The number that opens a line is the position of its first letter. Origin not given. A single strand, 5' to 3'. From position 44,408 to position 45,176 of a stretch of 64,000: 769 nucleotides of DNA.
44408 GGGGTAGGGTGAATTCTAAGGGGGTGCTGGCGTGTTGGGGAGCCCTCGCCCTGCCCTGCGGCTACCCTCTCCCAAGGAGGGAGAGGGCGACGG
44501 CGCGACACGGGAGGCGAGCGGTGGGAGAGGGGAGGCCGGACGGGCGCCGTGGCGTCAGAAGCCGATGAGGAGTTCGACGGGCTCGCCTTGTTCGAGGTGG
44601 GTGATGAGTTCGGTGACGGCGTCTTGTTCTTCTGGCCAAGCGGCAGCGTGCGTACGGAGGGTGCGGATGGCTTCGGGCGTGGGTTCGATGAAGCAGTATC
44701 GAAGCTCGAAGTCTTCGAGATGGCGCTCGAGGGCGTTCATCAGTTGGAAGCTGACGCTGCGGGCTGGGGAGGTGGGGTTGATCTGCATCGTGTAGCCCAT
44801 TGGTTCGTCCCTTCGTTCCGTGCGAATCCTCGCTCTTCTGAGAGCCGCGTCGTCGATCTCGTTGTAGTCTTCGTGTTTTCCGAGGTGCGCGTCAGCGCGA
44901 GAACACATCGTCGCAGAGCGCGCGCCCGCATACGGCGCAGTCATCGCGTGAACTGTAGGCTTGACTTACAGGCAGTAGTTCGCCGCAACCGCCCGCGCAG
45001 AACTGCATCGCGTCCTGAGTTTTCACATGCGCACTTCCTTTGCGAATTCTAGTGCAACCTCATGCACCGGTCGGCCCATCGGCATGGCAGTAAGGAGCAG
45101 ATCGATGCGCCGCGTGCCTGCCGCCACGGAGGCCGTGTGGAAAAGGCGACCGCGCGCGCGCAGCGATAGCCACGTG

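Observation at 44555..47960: Lower-GC McrBC restriction island welded to the dnaA stop codon, carrying an unknown third gene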

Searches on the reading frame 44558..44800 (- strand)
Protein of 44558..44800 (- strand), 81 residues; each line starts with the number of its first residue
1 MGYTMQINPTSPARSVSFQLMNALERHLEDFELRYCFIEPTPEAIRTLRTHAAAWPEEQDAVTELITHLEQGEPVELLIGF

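Call 20: find_homologous_proteins(query=window:44558-44800:-, max_evalue=0.01)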
Query window:44558-44800:- (81 aa): 2 proteins with E <= 0.01 among 3 candidates.
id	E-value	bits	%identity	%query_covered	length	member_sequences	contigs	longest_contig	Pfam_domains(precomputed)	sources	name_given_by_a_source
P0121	1.8e-47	176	100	100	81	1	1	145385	-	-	-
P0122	3.3e-34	134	80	100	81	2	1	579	-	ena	-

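Call 60: search_protein_families(library=phrogs, max_evalue=0.1, proteins=[window:44558-44800:-])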
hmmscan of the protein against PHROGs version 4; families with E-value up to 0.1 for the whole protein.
window:44558-44800:- (81 aa): 0 families

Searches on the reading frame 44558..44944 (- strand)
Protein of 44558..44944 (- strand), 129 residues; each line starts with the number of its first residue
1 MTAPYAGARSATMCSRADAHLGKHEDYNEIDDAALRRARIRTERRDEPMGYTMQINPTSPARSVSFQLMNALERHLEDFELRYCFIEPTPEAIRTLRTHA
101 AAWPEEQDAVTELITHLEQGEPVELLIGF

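Call 7: search_protein_families(library=pfam, max_evalue=0.1, proteins=[window:44558-44944:-])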
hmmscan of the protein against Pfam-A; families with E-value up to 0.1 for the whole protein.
seq(129 aa): 0 families

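Call 8: search_protein_families(library=padloc, max_evalue=0.1, proteins=[window:44558-44944:-])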
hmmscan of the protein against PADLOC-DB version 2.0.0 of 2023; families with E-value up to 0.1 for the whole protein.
seq(129 aa): 2 families
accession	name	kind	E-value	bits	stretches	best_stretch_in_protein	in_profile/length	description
PDLC04804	PDC-S02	-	0.0019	15.9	1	79-126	69-117/203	-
PDLC04253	PDC-M01B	-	0.071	10.4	1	48-119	186-253/366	-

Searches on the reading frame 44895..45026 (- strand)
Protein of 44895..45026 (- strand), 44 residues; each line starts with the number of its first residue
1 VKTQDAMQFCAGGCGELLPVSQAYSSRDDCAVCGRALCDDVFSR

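Call 7: search_protein_families(library=pfam, max_evalue=0.1, proteins=[window:44895-45026:-])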
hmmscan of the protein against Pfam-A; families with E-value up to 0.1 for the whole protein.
seq(44 aa): 2 families
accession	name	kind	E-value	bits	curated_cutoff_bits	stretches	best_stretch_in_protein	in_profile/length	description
PF01485.27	IBR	-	0.016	15.7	24.3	1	2-38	13-52/65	IBR domain, a half RING-finger domain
PF17979.7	zf-CRD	-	0.049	14.4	26.3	1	10-39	22-50/158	Cysteine rich domain with multizinc binding regions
